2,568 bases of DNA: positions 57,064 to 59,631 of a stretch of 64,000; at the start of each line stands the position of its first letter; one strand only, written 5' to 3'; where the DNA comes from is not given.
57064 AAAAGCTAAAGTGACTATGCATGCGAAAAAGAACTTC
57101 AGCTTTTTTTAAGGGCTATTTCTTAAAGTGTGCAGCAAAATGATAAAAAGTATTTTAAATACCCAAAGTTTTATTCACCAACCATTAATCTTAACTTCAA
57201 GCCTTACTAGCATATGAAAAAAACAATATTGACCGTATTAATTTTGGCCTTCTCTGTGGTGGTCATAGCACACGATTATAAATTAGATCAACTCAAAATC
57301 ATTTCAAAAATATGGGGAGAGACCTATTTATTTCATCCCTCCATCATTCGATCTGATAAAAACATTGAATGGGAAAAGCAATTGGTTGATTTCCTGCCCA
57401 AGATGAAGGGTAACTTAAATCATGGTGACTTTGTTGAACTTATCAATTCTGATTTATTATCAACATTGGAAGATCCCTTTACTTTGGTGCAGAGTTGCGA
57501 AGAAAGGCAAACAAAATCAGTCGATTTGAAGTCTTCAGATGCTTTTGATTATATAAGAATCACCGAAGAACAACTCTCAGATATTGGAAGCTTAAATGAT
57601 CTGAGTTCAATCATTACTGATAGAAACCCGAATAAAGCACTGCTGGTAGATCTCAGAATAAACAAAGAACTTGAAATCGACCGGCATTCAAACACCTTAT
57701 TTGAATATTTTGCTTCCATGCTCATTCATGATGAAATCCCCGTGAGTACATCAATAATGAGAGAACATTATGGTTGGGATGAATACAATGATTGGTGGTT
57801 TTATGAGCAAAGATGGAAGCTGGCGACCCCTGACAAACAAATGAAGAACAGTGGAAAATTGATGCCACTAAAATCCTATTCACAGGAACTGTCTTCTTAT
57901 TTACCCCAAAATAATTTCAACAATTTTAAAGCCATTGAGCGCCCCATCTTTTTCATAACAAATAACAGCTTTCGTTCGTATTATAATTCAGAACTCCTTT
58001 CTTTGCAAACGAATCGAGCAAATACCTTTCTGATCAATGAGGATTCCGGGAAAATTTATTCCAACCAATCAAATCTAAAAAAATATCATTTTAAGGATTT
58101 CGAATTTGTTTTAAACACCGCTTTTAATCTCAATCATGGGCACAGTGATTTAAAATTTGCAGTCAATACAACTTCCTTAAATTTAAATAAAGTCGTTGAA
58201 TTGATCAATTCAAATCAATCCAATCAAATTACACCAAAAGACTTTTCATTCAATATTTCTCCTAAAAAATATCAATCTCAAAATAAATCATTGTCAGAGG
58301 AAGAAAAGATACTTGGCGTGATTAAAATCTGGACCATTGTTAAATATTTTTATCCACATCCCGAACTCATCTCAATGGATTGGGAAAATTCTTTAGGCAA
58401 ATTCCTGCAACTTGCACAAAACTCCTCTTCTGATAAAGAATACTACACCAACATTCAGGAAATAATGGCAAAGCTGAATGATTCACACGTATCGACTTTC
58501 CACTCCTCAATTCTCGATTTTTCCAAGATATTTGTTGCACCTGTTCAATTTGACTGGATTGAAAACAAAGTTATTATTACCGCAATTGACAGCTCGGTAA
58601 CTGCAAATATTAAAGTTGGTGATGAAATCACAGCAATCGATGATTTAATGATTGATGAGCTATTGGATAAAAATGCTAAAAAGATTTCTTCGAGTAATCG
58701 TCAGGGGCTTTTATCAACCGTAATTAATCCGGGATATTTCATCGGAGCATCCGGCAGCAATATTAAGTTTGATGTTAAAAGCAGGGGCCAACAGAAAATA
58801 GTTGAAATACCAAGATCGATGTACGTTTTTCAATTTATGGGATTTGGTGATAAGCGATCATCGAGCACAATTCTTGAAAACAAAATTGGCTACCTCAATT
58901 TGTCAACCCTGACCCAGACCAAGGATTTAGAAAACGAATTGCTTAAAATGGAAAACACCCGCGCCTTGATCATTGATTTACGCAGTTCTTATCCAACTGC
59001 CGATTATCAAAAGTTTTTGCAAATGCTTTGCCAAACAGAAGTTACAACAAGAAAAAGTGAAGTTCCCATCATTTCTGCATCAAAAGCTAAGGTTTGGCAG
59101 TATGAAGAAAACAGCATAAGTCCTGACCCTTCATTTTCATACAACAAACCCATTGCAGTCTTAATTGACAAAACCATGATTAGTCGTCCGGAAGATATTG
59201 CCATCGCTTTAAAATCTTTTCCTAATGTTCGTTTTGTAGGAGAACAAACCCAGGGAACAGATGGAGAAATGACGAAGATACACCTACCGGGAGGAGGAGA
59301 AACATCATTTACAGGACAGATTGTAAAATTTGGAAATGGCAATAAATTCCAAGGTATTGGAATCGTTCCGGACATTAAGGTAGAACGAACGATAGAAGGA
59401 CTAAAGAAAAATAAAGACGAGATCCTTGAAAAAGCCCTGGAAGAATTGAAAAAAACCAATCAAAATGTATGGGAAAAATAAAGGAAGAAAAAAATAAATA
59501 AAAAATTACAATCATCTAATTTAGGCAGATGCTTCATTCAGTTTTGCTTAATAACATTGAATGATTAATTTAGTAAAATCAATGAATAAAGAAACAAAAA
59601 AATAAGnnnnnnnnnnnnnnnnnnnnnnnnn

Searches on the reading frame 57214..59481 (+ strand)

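Call 13: search_protein_families(library=pfam, proteins=[window:57214-59481:+])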
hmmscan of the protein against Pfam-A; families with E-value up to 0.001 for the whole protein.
window:57214-59481:+ (755 aa): 1 family
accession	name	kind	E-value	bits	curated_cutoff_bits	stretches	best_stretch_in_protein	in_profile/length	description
PF03572.23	Peptidase_S41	-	9.8e-17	61.5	24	1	557-723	1-165/165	Peptidase family S41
